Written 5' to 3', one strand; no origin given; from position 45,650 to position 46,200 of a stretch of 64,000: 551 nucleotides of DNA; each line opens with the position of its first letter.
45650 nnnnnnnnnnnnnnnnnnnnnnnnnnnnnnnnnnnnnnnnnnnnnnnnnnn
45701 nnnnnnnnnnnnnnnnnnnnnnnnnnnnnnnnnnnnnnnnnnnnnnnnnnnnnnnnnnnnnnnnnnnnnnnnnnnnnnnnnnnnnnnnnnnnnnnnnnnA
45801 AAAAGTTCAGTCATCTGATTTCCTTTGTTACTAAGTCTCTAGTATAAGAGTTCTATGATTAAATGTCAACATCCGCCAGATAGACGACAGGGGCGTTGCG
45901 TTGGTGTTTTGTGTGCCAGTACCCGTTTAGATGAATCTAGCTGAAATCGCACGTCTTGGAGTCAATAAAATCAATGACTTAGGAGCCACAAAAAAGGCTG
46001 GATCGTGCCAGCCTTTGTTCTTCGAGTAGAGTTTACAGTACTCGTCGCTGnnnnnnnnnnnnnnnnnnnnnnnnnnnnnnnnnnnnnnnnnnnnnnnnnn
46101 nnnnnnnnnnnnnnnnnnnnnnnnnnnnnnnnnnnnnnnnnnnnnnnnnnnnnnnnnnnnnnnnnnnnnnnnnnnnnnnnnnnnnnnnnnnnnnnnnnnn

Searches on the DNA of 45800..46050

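Call 32: search_rna_families(source=window, start=45800, end=46050, threshold=evalue, max_evalue=10, show_alignments=3)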
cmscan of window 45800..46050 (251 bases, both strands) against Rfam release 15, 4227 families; matches with E-value up to 10: 2.
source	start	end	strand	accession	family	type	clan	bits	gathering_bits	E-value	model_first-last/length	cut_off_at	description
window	45800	45862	-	RF02057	STnc40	Gene; sRNA;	-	16.9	45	1.7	1-70/70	no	Salmonella enterica sRNA STnc40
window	45986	46043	-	RF02056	STnc390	Gene; sRNA;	-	13.2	50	3.8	1-60/60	no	Salmonella sRNA STnc390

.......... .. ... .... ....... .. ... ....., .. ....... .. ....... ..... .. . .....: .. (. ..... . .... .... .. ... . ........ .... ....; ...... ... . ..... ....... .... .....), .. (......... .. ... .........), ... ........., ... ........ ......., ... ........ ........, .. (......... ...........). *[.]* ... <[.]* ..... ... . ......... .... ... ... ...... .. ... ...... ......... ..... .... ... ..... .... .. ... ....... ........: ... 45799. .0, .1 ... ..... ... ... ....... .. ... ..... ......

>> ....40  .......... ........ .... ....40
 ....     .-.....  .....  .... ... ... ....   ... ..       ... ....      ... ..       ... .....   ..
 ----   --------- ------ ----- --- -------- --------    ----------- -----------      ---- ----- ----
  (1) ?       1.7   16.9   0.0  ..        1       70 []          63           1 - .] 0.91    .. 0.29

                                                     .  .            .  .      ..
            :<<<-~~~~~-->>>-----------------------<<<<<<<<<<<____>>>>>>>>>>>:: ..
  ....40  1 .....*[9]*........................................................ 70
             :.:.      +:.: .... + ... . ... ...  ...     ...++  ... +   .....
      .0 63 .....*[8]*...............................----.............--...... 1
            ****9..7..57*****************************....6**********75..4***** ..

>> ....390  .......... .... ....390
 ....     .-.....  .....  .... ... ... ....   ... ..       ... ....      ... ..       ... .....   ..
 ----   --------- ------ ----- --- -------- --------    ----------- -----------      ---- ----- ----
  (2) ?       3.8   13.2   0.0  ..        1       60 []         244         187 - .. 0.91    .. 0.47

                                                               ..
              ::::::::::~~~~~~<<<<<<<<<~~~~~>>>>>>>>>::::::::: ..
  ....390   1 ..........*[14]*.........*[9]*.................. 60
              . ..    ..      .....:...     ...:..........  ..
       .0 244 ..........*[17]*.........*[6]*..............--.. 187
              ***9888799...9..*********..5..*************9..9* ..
